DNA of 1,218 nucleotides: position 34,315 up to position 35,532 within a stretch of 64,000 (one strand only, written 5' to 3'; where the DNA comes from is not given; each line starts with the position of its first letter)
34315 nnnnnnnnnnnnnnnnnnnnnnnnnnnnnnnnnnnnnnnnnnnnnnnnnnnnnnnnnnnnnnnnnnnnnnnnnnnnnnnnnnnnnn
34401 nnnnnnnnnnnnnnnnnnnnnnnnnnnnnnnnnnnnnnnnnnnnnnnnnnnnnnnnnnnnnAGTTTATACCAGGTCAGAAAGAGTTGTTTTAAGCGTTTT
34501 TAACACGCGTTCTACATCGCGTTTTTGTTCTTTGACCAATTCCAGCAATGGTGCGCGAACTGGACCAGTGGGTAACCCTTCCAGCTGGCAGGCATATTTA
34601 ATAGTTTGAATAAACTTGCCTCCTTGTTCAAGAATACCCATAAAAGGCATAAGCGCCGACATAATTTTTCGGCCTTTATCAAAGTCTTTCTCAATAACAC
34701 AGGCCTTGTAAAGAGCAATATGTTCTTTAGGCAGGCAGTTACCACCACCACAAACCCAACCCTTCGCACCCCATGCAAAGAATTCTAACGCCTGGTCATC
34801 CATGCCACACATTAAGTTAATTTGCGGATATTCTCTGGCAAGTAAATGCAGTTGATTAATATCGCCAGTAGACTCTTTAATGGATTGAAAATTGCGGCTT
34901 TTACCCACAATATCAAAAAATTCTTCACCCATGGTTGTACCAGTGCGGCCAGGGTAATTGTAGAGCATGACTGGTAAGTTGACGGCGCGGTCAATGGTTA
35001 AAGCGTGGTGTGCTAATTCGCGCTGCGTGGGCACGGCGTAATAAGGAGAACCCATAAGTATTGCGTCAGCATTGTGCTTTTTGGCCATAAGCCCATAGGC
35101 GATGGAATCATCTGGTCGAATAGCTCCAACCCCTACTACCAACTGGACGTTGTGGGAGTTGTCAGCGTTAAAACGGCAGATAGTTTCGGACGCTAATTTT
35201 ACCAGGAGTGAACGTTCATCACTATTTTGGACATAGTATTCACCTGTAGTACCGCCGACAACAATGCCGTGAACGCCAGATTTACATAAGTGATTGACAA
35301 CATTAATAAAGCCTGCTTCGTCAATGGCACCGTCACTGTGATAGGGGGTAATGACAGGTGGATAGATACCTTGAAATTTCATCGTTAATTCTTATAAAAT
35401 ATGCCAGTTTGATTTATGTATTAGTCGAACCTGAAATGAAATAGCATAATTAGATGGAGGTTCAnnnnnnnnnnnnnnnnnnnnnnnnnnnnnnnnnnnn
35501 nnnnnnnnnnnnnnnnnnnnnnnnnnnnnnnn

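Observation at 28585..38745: Catabolic operon around a non-pyrrolysine MttB-family methyltransferase with no corrinoid partner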

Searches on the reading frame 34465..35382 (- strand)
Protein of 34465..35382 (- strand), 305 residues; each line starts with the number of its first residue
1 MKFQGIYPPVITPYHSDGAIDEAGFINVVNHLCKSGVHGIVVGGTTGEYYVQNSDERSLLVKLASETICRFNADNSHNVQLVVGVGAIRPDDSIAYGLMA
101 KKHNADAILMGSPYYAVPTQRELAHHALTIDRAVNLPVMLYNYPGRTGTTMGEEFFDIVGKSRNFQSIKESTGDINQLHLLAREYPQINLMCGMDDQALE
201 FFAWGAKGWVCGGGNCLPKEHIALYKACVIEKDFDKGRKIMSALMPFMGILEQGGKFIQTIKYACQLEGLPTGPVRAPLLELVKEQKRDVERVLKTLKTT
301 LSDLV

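Call 3: search_protein_families(library=pfam, proteins=[window:34465-35382:-])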
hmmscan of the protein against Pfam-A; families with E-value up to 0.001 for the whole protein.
window:34465-35382:- (305 aa): 1 family
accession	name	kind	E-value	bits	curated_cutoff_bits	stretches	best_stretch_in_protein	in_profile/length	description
PF00701.28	DHDPS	-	5.1e-53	180.1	22.1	1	2-296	1-288/289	Dihydrodipicolinate synthetase family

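Call 4: search_protein_families(library=ncbifam, proteins=[window:34465-35382:-])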
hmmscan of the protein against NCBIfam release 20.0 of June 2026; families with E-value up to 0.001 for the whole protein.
window:34465-35382:- (305 aa): 7 families
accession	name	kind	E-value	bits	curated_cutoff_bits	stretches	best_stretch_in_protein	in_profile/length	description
TIGR00674.1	dapA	equivalog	1.4e-51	175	206.15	1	7-296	3-285/286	4-hydroxy-tetrahydrodipicolinate synthase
NF003164.0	PRK04147.1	equivalog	2.5e-32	112.3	281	1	2-297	3-290/294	N-acetylneuraminate lyase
TIGR02313.1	HpaI-NOT-DapA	exception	2.6e-32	111.8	396.7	1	3-279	1-271/294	2,4-dihydroxyhept-2-ene-1,7-dioic acid aldolase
NF040954.1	Arch_KDGaldase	equivalog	5.8e-28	98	390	1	6-302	3-286/288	bifunctional 2-dehydro-3-deoxy-phosphogluconate/2-dehydro-3-deoxy-6-phosphogalactonate aldolase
TIGR00683.1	nanA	equivalog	6.3e-27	94.6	382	1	4-282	2-273/293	N-acetylneuraminate lyase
NF002958.0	PRK03620.1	subfamily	2.6e-26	92.2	278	1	11-300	19-302/307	5-dehydro-4-deoxyglucarate dehydratase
TIGR03249.1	KdgD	equivalog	2.9e-23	82.4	373.95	1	5-296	11-297/299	5-dehydro-4-deoxyglucarate dehydratase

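Call 43: search_solved_structures(query=window:34465-35382:-, max_evalue=1e-15)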
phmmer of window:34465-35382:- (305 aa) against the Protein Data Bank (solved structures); distinct sequences matched with E-value up to 1e-15: 107 (the best 60 are shown).
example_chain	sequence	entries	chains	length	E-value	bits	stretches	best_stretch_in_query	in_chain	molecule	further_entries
2yxg_A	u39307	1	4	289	2.1e-40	142.3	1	3-297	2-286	Dihydrodipicolinate synthase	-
7ko1_A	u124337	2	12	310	1.4e-31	113.4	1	7-298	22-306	4-hydroxy-tetrahydrodipicolinate synthase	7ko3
7ku6_A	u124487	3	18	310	2.4e-31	112.6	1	7-298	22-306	4-hydroxy-tetrahydrodipicolinate synthase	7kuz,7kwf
6tzu_A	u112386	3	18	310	2.6e-31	112.5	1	7-298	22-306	4-hydroxy-tetrahydrodipicolinate synthase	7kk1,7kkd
7kel_A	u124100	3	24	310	2.6e-31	112.5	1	7-298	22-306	4-hydroxy-tetrahydrodipicolinate synthase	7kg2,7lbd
7kr7_A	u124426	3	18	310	2.6e-31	112.5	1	7-298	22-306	4-hydroxy-tetrahydrodipicolinate synthase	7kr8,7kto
5f1v_A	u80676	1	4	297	4.2e-31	111.8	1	7-298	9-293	4-hydroxy-tetrahydrodipicolinate synthase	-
3ler_A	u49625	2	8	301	4.4e-31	111.7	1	7-298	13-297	Dihydrodipicolinate synthase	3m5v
4m19_A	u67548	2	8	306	4.7e-31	111.7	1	7-298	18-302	4-hydroxy-tetrahydrodipicolinate synthase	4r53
4ly8_A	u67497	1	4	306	4.7e-31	111.7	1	7-298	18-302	4-hydroxy-tetrahydrodipicolinate synthase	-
7klt_A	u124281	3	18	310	4.9e-31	111.6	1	7-298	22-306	4-hydroxy-tetrahydrodipicolinate synthase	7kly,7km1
7kwn_A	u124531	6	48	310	4.9e-31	111.6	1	7-298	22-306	4-hydroxy-tetrahydrodipicolinate synthase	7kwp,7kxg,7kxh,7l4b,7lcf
6u01_A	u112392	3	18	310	4.9e-31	111.6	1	7-298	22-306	4-hydroxy-tetrahydrodipicolinate synthase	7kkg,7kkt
7klq_A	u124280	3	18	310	6.7e-31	111.2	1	7-298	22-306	4-hydroxy-tetrahydrodipicolinate synthase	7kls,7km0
7koc_A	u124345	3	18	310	9.2e-31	110.7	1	7-298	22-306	4-hydroxy-tetrahydrodipicolinate synthase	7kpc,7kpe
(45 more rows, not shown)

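Call 61: search_dna_similar(query=window:34465-35382:-, collection=plasmids, mode=protein, max_rows=60, rows=spread, max_evalue=1e-20)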
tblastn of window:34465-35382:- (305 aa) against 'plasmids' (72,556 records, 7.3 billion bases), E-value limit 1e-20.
Records with a match: 422; places in all: 487; records where one place covers at least 80% of the query: 417.
Best place of each record, by identity: 60-80% 5; <60% 417.
By first word of the organism name: Rhizobium 225; Sinorhizobium 38; Agrobacterium 18; Leisingera 13; Paracoccus 12; Paraburkholderia 9; Cereibacter 8; Burkholderia 8; Escherichia 8; Deinococcus 6; and 44 more.
By predicted mobility (MOB-suite, as given by PLSDB): non-mobilizable 239; conjugative 158; mobilizable 25.
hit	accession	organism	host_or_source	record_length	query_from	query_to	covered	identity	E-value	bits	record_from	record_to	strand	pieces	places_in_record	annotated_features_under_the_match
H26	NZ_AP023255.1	Mesorhizobium sp. 131-3-5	Lotus japonicus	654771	1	305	100%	61.6%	1e-118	382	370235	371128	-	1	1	dihydrodipicolinate synthase family protein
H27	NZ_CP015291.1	Cereibacter sphaeroides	Cereibacter sphaeroides 2.4.1,single ...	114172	1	305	100%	58.4%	4e-108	352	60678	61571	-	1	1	dihydrodipicolinate synthase family protein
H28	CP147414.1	Cereibacter sphaeroides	-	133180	1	305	100%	58.0%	8e-110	356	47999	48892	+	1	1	dihydrodipicolinate synthase family protein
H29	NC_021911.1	Rhizobium etli bv. mimosae str. Mim1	Mimosa affinis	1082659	1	305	100%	57.4%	7e-104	339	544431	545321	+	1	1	record has no annotation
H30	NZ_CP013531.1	Rhizobium phaseoli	Phaseolus vulgaris,Whole ...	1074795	1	305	100%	57.4%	3e-103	337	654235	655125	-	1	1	record has no annotation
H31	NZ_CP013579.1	Rhizobium phaseoli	Phaseolus vulgaris,Whole ...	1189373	1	305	100%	57.0%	6e-103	337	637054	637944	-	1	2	record has no annotation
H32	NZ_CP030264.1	Ensifer adhaerens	Zea mays,whole organism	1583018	1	304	100%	56.9%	5e-103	337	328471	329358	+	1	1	none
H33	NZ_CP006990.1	Rhizobium etli bv. mimosae str. IE4771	Phaseolus vulgaris,whole organism,nodule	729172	1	305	100%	56.7%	1e-102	336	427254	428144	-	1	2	dihydrodipicolinate synthase family protein | GntR family transcriptional regulator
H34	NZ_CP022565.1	Rhizobium leguminosarum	Root nodule,Pisum sativum root-nodule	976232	1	305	100%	56.7%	1e-101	333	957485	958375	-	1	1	dihydrodipicolinate synthase family protein | GntR family transcriptional regulator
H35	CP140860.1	Rhizobium ruizarguesonis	Trifolium pratense,whole organism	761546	1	305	100%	56.7%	2e-101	332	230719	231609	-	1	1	dihydrodipicolinate synthase family protein | GntR family transcriptional regulator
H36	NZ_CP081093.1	Leisingera caerulea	-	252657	1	304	100%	56.7%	8e-101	330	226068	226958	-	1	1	dihydrodipicolinate synthase family protein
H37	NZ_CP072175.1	Rhizobium sp. AB2/73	Phyla canescens,cell culture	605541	1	305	100%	56.4%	2e-105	344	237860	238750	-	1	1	dihydrodipicolinate synthase family protein | GntR family transcriptional regulator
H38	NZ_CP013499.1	Rhizobium sp. N621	Phaseolus vulgaris,Whole ...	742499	1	305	100%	56.4%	1e-101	333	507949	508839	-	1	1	dihydrodipicolinate synthase family protein | GntR family transcriptional regulator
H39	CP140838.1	Rhizobium beringeri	Trifolium pratense,whole organism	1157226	1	305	100%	56.4%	2e-101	332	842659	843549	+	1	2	dihydrodipicolinate synthase family protein | GntR family transcriptional regulator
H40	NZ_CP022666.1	Rhizobium leguminosarum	single cell,root nodules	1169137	1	305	100%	56.4%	6e-101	331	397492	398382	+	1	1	record has no annotation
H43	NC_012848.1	Rhizobium leguminosarum bv. trifolii WSM1325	-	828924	1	305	100%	56.1%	2e-100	329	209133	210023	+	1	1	dihydrodipicolinate synthase family protein | GntR family transcriptional regulator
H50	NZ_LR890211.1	Klebsiella pneumoniae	Homo sapiens,urine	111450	1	302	99%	54.0%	1e-98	324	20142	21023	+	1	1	dihydrodipicolinate synthase family protein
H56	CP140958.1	Sinorhizobium meliloti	Medicago lupulina,whole organism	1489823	1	297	97%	35.2%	7e-44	167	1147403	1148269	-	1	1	dihydrodipicolinate synthase family protein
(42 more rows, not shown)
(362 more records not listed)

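Call 62: get_annotated_region(hit=H43, flank=9000)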
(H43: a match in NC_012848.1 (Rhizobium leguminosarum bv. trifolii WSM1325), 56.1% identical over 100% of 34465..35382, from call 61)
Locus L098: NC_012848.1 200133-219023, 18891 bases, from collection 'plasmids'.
description: Rhizobium leguminosarum bv. trifolii WSM1325 plasmid pR132501, complete sequence
organism: Rhizobium leguminosarum bv. trifolii WSM1325 (NCBI taxid 395491)
taxonomy: Bacteria; Pseudomonadota; Alphaproteobacteria; Hyphomicrobiales; Rhizobiaceae; Rhizobium; Rhizobium leguminosarum; Rhizobium leguminosarum bv. trifolii WSM1325
host: -; source: -; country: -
typing (MOB-suite, as given by PLSDB): conjugative; relaxase MOBQ; mating-pair formation MPF_T
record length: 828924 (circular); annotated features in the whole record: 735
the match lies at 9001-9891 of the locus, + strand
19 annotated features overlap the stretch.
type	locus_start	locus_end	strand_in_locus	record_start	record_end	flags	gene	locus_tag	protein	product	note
CDS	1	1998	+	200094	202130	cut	-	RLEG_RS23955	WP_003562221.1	NADH:flavin oxidoreductase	-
CDS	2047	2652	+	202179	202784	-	-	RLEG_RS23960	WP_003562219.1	dimethylsulfoniopropionate lyase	-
CDS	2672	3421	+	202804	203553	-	-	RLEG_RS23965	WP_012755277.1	electron transfer flavoprotein subunit beta/FixA family protein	-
CDS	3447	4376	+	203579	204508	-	-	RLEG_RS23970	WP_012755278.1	electron transfer flavoprotein subunit alpha/FixB family protein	-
CDS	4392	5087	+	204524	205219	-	-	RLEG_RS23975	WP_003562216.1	dimethylsulfonioproprionate lyase family protein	-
CDS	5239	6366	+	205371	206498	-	-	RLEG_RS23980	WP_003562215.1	S-(hydroxymethyl)glutathione dehydrogenase/class III alcohol dehydrogenase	GO:0006113 - fermentation [Evidence IEA]; GO:0009404 - toxin metabolic process [Evidence IEA]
CDS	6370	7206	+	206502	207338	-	fghA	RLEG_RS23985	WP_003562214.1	S-formylglutathione hydrolase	GO:0046292 - formaldehyde metabolic process [Evidence IEA]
CDS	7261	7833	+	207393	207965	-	gfa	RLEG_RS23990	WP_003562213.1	S-(hydroxymethyl)glutathione synthase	GO:0046292 - formaldehyde metabolic process [Evidence IEA]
CDS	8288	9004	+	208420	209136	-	-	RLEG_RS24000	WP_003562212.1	GntR family transcriptional regulator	-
CDS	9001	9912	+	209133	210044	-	-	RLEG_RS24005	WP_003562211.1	dihydrodipicolinate synthase family protein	-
CDS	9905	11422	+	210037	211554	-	-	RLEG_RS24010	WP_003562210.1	aldehyde dehydrogenase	-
CDS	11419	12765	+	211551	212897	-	-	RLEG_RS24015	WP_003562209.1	FAD-binding oxidoreductase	-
CDS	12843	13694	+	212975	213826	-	-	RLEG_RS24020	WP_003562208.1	glycine betaine ABC transporter substrate-binding protein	-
CDS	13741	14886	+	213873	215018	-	-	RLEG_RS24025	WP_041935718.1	glycine betaine/L-proline ABC transporter ATP-binding protein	-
CDS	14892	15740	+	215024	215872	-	-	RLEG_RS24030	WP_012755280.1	ABC transporter permease subunit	GO:0055085 - transmembrane transport [Evidence IEA]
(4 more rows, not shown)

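Call 63: get_annotated_region(hit=H50, flank=9000)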
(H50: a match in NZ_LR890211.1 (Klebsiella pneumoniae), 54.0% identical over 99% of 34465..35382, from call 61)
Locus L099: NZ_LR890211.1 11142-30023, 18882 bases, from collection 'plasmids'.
description: Klebsiella pneumoniae isolate INF022-sc-2279895 plasmid 3, complete sequence
organism: Klebsiella pneumoniae (NCBI taxid 573)
taxonomy: Bacteria; Pseudomonadota; Gammaproteobacteria; Enterobacterales; Enterobacteriaceae; Klebsiella; Klebsiella pneumoniae
host: -; source: Homo sapiens,urine; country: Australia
typing (MOB-suite, as given by PLSDB): mobilizable; replicon IncR
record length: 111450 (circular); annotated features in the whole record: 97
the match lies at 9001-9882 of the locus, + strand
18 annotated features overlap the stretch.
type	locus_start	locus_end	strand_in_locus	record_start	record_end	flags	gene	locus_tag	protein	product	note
CDS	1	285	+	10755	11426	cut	-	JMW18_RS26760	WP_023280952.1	amino acid ABC transporter permease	GO:0006865 - amino acid transport [Evidence IEA]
CDS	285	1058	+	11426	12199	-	-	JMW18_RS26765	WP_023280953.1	amino acid ABC transporter ATP-binding protein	-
CDS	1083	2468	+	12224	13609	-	-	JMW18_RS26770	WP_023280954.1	formimidoylglutamate deiminase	-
CDS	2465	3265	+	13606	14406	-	hutG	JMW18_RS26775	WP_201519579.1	N-formylglutamate deformylase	GO:0019557 - histidine catabolic process to glutamate and formate [Evidence IEA]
CDS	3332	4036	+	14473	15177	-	-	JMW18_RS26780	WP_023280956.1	IS6 family transposase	-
CDS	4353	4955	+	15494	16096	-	-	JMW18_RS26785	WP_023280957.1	DUF2913 family protein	-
CDS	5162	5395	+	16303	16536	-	-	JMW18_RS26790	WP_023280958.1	KTSC domain-containing protein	-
CDS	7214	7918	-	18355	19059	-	-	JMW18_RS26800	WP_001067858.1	IS6-like element IS26 family transposase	GO:0006313 - DNA transposition [Evidence IEA]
CDS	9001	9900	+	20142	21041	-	-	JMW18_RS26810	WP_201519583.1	dihydrodipicolinate synthase family protein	-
CDS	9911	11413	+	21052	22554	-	-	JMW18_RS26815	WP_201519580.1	aldehyde dehydrogenase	-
CDS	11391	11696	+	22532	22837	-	-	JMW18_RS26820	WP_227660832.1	hypothetical protein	-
CDS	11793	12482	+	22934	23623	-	-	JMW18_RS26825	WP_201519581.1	GntR family transcriptional regulator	-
CDS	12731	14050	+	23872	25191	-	-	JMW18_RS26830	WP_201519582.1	FAD-binding oxidoreductase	-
CDS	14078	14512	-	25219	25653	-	-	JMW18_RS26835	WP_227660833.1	transposase zinc-binding domain-containing protein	-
CDS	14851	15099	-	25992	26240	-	-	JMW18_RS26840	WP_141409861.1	hypothetical protein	-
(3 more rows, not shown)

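Call 71: search_protein_families(library=ncbifam, proteins=[L098:11419-12765:+, L098:9001-9912:+, L098:9905-11422:+], max_evalue=1e-30)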
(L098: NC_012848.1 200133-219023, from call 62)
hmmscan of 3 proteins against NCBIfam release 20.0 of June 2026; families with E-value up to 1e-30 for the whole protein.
L098:11419-12765:+ (448 aa): 2 families
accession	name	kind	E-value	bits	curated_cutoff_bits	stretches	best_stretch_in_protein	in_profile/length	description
TIGR03329.1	Phn_aa_oxid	hypoth_equivalog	8.1e-37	127.1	632.8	1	23-436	11-424/460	putative aminophosphonate oxidoreductase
NF050086.1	pipecolate_AmaA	exception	7.6e-32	110.5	600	1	18-402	7-379/425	L-pipecolate oxidase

L098:9001-9912:+ (303 aa): 5 families
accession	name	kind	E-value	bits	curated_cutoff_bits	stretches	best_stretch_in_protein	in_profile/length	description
TIGR00674.1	dapA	equivalog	1.2e-54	185.2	206.15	1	6-287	2-284/286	4-hydroxy-tetrahydrodipicolinate synthase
TIGR02313.1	HpaI-NOT-DapA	exception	7e-38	130.1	396.7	1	4-282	2-282/294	2,4-dihydroxyhept-2-ene-1,7-dioic acid aldolase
NF003164.0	PRK04147.1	equivalog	1.2e-37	129.8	281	1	2-290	3-291/294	N-acetylneuraminate lyase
NF002958.0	PRK03620.1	subfamily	9.1e-36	123.2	278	1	4-294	12-304/307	5-dehydro-4-deoxyglucarate dehydratase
TIGR03249.1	KdgD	equivalog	7.3e-32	110.7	373.95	1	4-287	10-296/299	5-dehydro-4-deoxyglucarate dehydratase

L098:9905-11422:+ (505 aa): 38 families (the best 25 are shown)
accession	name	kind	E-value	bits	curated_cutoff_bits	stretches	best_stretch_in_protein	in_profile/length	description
NF007352.0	PRK09847.1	equivalog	7e-159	529.5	850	1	14-495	13-493/495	aldehyde dehydrogenase PuuC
NF010000.0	PRK13473.1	subfamily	3.5e-136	454.6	615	1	22-494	4-473/475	aminobutyraldehyde dehydrogenase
TIGR01804.1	BADH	equivalog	3.1e-134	448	668.6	1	24-489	1-467/467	betaine-aldehyde dehydrogenase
TIGR02299.1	HpaE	equivalog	8.4e-128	427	638.35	1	23-500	3-483/488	5-carboxymethyl-2-hydroxymuconate semialdehyde dehydrogenase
NF009725.0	PRK13252.1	equivalog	1.1e-127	426.5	593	1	21-497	7-483/488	betaine-aldehyde dehydrogenase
NF045735.1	PaDhStyDPseudo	equivalog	5.4e-125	417.8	850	1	22-493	4-481/483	phenylacetaldehyde dehydrogenase StyD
NF045736.1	PaDhStyDRhodo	equivalog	2.9e-121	405.3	800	1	21-473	3-458/479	phenylacetaldehyde dehydrogenase StyD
NF050026.1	AcaldDHExaC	equivalog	8.8e-120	400.7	900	1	22-497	17-497/503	acetaldehyde dehydrogenase ExaC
TIGR03216.1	OH_muco_semi_DH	equivalog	1.2e-116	390.2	693.25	1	23-494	3-480/481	2-hydroxymuconic semialdehyde dehydrogenase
TIGR01780.1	SSADH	subfamily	2.7e-110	369.3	646.35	1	41-489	2-448/448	succinate-semialdehyde dehydrogenase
NF006916.0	PRK09407.1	equivalog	1e-108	364.2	521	1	33-478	31-478/526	succinic semialdehyde dehydrogenase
NF042993.1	AlphKGSA_gudD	equivalog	9.4e-105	351.1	770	1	23-493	6-480/481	alpha-ketoglutaric semialdehyde dehydrogenase GucD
TIGR03374.1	ABALDH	equivalog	6.6e-102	341.7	909.3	1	34-492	14-470/472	aminobutyraldehyde dehydrogenase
NF052305.1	DioxValDhHalo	equivalog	9.5e-102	341.4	750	1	22-471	6-458/483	2,5-dioxovalerate dehydrogenase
TIGR04284.1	aldehy_Rv0768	hypoth_equivalog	2.3e-98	330.3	775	1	23-491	3-476/480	aldehyde dehydrogenase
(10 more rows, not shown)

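Call 76: get_annotated_region(hit=H56, flank=9000)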
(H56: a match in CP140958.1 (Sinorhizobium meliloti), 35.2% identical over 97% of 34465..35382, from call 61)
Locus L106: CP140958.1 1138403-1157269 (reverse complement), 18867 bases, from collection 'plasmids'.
description: Sinorhizobium meliloti strain ml45 plasmid pSymA, complete sequence
organism: Sinorhizobium meliloti (NCBI taxid 382)
taxonomy: Bacteria; Pseudomonadota; Alphaproteobacteria; Hyphomicrobiales; Rhizobiaceae; Sinorhizobium; Sinorhizobium meliloti
host: -; source: Medicago lupulina,whole organism; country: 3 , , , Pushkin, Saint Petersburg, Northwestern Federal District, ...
typing (MOB-suite, as given by PLSDB): conjugative; relaxase MOBQ; mating-pair formation MPF_T
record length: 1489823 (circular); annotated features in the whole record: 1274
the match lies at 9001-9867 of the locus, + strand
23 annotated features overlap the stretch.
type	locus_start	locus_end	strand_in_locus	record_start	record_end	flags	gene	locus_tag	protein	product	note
CDS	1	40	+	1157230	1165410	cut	-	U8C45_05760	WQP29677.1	amino acid adenylation domain-containing protein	-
CDS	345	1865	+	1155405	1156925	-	istA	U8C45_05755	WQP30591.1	IS21 family transposase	-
CDS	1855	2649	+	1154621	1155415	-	istB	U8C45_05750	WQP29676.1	IS21-like element helper ATPase IstB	-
CDS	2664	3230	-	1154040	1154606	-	-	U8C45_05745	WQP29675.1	4Fe-4S cluster-binding domain-containing protein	-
CDS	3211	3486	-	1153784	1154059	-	-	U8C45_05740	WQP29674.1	hypothetical protein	-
CDS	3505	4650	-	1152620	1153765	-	-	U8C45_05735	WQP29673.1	hypothetical protein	-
CDS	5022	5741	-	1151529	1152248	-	-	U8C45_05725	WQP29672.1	GntR family transcriptional regulator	-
CDS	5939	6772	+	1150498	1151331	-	-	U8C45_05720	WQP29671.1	transporter substrate-binding domain-containing protein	-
CDS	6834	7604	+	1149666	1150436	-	-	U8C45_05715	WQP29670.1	amino acid ABC transporter ATP-binding protein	-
CDS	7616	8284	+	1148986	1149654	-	-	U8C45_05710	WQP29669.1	amino acid ABC transporter permease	-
CDS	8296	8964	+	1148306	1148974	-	-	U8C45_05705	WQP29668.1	amino acid ABC transporter permease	-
CDS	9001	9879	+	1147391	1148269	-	-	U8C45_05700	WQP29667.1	dihydrodipicolinate synthase family protein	-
CDS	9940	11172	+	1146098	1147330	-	-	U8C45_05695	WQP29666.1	FAD-binding oxidoreductase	-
CDS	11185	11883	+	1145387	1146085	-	-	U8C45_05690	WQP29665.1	SDR family oxidoreductase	-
CDS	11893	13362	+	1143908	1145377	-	-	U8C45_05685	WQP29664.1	aldehyde dehydrogenase family protein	-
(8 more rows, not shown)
